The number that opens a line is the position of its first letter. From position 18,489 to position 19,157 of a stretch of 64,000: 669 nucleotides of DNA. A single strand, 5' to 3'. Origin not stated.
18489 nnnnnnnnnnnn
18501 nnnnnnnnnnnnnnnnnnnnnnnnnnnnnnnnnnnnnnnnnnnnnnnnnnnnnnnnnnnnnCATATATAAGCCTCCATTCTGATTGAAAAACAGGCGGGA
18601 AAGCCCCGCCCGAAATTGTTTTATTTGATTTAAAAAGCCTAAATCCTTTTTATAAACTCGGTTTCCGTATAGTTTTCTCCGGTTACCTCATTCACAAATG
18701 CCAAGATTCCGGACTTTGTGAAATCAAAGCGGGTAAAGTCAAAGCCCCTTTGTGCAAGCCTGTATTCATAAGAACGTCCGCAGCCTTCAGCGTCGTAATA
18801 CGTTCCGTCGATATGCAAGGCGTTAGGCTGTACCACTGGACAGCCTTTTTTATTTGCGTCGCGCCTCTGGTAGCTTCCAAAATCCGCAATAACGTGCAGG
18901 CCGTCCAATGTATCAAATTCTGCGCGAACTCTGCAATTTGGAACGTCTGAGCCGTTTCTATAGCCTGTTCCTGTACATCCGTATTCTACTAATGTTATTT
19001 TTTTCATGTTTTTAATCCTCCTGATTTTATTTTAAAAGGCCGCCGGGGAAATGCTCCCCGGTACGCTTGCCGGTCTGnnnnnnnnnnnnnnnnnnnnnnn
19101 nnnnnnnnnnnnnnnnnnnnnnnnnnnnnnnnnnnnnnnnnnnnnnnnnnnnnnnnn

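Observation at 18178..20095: Four-gene minus-strand accessory cassette of unknown function between integrase and switch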

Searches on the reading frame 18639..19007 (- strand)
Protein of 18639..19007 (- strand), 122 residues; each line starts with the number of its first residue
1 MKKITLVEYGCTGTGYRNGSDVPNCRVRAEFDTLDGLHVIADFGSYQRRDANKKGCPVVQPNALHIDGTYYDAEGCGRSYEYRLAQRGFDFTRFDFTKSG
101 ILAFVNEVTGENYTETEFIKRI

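Call 8: search_protein_families(library=pfam, proteins=[window:18639-19007:-], max_evalue=1)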
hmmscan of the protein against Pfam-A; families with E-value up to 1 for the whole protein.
window:18639-19007:- (122 aa): 0 families

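Call 9: search_protein_families(library=phrogs, proteins=[window:18639-19007:-], max_evalue=1)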
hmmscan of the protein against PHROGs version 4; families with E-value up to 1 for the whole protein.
window:18639-19007:- (122 aa): 0 families

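Call 11: search_protein_families(library=padloc, proteins=[window:18639-19007:-], max_evalue=1)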
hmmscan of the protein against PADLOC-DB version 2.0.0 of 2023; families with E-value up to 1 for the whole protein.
window:18639-19007:- (122 aa): 0 families

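Call 12: search_protein_families(library=ncbifam, proteins=[window:18639-19007:-], max_evalue=1)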
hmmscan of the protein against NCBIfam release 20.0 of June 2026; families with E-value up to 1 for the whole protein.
window:18639-19007:- (122 aa): 0 families

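Call 14: search_solved_structures(query=window:18639-19007:-, max_evalue=1)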
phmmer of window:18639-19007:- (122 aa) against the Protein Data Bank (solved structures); distinct sequences matched with E-value up to 1: 0.

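Call 18: find_encoding_contigs(protein=window:18639-19007:-, flank=6000, max_places=10)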
Protein window:18639-19007:- (122 aa): 23 contigs read that carry it; 10 places shown.
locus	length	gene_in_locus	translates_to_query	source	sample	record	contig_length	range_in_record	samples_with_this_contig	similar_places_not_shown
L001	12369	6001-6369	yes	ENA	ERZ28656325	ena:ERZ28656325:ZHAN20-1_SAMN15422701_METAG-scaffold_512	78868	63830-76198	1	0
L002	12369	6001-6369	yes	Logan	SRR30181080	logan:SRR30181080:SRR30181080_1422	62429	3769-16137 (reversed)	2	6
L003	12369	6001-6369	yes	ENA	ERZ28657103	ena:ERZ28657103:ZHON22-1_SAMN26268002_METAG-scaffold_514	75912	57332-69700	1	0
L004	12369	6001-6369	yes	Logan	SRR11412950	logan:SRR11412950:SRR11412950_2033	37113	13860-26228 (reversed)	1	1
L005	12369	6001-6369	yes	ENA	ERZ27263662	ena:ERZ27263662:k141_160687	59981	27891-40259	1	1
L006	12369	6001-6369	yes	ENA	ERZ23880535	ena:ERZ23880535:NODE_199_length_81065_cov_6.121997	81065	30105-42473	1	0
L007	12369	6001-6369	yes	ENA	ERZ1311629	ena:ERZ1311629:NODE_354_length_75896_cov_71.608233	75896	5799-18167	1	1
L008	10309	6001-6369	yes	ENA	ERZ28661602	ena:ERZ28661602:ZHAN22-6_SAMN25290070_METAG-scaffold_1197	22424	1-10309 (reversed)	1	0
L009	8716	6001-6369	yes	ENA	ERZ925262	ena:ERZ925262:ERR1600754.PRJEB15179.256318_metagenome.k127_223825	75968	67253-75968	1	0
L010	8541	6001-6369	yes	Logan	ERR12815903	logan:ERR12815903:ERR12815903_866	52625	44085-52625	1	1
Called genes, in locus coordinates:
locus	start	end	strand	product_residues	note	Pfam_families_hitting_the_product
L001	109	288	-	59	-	-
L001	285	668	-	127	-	-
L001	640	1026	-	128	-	-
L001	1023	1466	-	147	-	-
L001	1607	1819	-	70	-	-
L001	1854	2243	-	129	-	-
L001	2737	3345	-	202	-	-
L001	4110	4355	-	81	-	-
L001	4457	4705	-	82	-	PF13443:HTH_26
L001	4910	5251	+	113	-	-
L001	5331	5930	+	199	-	-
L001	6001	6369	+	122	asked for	-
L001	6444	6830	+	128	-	-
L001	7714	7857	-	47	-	-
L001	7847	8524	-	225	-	PF14386:DUF4417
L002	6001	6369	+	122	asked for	-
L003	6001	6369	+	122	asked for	-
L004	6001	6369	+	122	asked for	-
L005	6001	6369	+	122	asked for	-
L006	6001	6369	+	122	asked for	-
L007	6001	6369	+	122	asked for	-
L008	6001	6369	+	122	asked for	-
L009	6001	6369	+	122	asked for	-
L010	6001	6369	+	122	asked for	-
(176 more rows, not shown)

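Call 27: find_homologous_proteins(query=window:18639-19007:-, max_evalue=0.001)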
Query window:18639-19007:- (122 aa): 23 proteins with E <= 0.001 among 27 candidates.
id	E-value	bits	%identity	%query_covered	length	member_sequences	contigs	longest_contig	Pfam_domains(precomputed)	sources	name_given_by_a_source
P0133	9.2e-73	260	93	100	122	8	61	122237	-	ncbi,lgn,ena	-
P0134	3.7e-72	258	92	100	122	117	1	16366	-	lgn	-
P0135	4.8e-72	258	88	99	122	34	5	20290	-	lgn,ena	-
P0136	1.2e-69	250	88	99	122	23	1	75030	-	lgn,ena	-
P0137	1.2e-68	247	88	100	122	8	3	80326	-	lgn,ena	-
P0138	2.5e-68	246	88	99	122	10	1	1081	-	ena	-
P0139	1.9e-65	236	85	99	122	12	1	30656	-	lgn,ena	-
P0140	1.2e-64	234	91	90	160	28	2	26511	-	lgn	-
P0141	1.5e-63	230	83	99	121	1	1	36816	-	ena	-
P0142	1.4e-48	182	90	74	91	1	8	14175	-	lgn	-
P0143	7.5e-47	176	85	75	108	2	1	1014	-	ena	-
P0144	5.0e-43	164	91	64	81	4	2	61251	-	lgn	-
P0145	1.3e-35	140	86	61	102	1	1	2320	-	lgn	-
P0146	8.3e-35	137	86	61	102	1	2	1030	-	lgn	-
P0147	1.5e-33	133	58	95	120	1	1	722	-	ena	-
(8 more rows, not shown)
